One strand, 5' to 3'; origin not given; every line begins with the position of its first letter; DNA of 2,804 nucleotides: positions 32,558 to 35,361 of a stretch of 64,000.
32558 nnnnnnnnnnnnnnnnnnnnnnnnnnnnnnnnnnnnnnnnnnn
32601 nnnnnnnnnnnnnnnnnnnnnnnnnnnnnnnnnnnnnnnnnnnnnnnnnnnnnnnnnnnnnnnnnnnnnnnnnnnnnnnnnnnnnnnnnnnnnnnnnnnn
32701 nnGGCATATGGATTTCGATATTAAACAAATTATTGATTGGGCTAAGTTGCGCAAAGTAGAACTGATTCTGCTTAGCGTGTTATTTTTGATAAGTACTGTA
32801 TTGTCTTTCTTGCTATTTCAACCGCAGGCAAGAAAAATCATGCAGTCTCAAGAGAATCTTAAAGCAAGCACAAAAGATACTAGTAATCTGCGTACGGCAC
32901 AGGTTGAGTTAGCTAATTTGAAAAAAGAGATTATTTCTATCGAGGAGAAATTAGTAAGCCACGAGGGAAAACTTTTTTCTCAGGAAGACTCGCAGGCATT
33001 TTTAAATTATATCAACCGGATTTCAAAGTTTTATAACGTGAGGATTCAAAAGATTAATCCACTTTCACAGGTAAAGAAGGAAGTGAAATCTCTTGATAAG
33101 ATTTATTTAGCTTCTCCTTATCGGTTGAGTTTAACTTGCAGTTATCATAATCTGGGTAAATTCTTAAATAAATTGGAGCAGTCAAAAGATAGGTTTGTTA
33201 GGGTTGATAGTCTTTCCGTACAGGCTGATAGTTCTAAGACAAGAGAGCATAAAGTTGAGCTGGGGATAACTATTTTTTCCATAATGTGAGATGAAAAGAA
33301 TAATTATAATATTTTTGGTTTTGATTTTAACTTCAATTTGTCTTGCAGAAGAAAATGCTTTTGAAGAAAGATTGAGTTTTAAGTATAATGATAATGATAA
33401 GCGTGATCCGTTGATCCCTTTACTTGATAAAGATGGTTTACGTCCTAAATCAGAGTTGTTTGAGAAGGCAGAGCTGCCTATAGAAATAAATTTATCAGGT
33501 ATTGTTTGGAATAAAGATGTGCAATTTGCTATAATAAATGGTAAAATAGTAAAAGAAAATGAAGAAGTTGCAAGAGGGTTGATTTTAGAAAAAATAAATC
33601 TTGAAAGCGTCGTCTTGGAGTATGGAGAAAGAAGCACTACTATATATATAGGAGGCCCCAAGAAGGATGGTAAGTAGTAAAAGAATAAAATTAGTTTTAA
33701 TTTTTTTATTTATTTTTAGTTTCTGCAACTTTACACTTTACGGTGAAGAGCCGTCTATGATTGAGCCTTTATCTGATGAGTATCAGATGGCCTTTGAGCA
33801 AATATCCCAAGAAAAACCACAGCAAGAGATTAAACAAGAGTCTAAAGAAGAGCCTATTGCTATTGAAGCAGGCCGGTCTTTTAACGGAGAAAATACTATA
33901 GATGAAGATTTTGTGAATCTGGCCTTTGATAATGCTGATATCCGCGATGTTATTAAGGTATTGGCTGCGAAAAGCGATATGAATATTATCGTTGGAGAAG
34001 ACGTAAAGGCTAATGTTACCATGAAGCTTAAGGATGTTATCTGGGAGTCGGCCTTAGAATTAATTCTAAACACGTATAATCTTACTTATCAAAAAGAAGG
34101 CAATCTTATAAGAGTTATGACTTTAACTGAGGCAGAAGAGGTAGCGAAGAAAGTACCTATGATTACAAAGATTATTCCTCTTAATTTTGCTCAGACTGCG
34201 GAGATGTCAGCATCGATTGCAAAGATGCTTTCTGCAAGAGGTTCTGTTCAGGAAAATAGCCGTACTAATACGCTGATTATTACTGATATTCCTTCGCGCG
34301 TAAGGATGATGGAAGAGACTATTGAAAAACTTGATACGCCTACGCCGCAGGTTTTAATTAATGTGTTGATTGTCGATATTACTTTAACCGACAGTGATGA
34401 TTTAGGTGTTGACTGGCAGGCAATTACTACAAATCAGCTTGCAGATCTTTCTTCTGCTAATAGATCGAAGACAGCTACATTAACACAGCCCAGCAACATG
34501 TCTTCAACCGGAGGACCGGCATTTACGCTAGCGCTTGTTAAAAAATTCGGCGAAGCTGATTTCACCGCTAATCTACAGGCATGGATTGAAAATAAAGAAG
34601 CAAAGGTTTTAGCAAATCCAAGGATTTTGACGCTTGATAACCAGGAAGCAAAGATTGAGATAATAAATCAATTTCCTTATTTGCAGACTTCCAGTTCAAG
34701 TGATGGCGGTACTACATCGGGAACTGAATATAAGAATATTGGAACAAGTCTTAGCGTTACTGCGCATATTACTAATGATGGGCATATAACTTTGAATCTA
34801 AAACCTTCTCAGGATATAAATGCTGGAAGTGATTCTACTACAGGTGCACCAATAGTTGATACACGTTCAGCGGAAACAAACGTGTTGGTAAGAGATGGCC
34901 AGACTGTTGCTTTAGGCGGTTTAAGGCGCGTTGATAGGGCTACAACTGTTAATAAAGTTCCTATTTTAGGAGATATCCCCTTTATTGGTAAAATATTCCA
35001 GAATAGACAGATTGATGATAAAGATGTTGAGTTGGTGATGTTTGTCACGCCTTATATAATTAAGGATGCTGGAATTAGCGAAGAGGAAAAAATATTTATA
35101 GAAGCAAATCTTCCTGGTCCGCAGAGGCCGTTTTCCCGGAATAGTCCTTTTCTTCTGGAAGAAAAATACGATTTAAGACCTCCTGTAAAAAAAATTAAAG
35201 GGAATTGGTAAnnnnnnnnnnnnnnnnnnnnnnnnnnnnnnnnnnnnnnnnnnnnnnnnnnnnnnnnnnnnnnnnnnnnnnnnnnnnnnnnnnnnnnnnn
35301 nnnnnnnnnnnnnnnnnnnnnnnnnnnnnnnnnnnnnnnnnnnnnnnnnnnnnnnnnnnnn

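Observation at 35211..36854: Secreted ~400-residue coiled-coil protein with C-terminal TPR repeats wedged between pilQ and pilM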

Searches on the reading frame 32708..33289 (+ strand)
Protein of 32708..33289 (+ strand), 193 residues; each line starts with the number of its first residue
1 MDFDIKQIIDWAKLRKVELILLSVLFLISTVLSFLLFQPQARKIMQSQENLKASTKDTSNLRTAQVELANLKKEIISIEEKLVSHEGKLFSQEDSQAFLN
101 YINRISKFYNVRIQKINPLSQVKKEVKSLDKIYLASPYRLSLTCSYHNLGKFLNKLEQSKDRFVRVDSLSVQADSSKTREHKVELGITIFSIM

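Call 4: search_protein_families(library=pfam, proteins=[window:32708-33289:+], max_evalue=0.01)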
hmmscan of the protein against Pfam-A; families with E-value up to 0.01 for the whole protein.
window:32708-33289:+ (193 aa): 3 families
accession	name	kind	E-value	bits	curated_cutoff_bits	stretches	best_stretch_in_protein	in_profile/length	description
PF04350.18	PilO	-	1.1e-10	42.3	22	1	48-187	5-136/145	Pilus assembly protein, PilO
PF10741.14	T2SSM_b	-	0.00048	20.4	21.7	1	139-185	54-101/111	Type II secretion system (T2SS), protein M subtype b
PF04612.17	T2SSM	-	0.0068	17.1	27.8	0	18-73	17-72/160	Type II secretion system (T2SS), protein M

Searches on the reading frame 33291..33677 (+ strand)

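Call 4: search_protein_families(library=pfam, proteins=[window:33291-33677:+], max_evalue=0.01)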
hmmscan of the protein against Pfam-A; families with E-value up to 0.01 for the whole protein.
window:33291-33677:+ (128 aa): 1 family
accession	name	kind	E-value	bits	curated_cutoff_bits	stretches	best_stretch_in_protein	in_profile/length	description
PF16537.11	T2SSB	-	5.2e-07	29.7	28.4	1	79-115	19-55/60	Type II secretion system protein B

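Call 44: search_protein_families(library=ncbifam, proteins=[window:33291-33677:+], max_evalue=0.01)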
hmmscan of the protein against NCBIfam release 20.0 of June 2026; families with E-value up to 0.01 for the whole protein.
window:33291-33677:+ (128 aa): 0 families

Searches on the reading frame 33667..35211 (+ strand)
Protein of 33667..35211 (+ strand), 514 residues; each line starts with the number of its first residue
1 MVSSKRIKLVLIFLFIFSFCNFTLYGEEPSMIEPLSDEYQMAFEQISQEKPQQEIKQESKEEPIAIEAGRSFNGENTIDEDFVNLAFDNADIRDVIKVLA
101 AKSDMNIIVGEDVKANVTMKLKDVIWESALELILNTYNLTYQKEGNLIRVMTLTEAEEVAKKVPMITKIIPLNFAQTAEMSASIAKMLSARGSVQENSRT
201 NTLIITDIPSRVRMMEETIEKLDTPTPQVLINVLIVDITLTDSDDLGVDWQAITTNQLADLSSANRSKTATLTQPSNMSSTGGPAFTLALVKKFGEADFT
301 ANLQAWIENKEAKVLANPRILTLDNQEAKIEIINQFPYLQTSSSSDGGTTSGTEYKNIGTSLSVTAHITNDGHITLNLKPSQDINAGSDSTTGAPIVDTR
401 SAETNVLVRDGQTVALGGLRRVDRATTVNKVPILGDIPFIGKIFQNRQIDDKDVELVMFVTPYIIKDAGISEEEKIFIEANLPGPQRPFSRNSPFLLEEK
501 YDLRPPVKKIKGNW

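Call 4: search_protein_families(library=pfam, proteins=[window:33667-35211:+], max_evalue=0.01)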
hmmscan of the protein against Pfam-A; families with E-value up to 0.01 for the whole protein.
window:33667-35211:+ (514 aa): 5 families
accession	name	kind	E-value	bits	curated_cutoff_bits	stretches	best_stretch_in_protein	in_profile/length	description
PF00263.26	Secretin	-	4.1e-48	163.6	27.5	1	307-466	3-169/169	Bacterial type II and III secretion system protein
PF03958.22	Secretin_N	-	2.5e-14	53.7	28.2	1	167-228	1-69/69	Bacterial type II/III secretion system short domain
PF07660.19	STN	-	2.2e-06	27.8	28.4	1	105-151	1-50/52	Secretin and TonB N terminus short domain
PF21305.2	type_II_gspD_N0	-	4.7e-06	26.8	27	1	86-126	2-42/71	GspD-like, N0 domain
PF16344.10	FecR_C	-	0.001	19.5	24.4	1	85-148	2-68/70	FecR, C-terminal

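Call 44: search_protein_families(library=ncbifam, proteins=[window:33667-35211:+], max_evalue=0.01)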
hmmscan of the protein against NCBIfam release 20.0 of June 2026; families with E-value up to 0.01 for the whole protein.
window:33667-35211:+ (514 aa): 9 families
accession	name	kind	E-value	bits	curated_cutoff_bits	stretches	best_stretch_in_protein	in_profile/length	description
TIGR02515.1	IV_pilus_PilQ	subfamily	2.8e-87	293.5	284.35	1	83-466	4-428/428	type IV pilus secretin PilQ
TIGR02517.1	type_II_gspD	equivalog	3.4e-70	237.2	351.35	2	174-468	282-593/600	type II secretion system secretin GspD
NF010083.0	PRK13568.1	equivalog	7.5e-63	212.7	554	1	76-466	21-418/419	DNA uptake porin HofQ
NF007851.2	PRK10560.1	exception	3.5e-51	174.3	598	1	81-466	22-410/412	DNA uptake porin HofQ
TIGR02516.1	type_III_yscC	equivalog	2.4e-45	155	238.45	2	182-466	190-462/463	type III secretion system outer membrane ring subunit SctC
TIGR02519.1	pilus_MshL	equivalog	1.3e-44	152.3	250.2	1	197-465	4-290/290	pilus (MSHA type) biogenesis protein MshL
NF042912.1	Amuc_1098_fam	equivalog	2.5e-25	88.7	750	2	394-469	725-800/805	Amuc_1098 family type IV pilus outer membrane protein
NF011873.0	PRK15346.1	equivalog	1.1e-23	83.7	524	1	190-454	234-483/499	EscC/YscC/HrcC family type III secretion system outer membrane ring protein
TIGR02520.1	pilus_B_mal_scr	equivalog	8.7e-18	64.1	287.65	1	179-462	223-511/513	PilN family type IVB pilus formation outer membrane protein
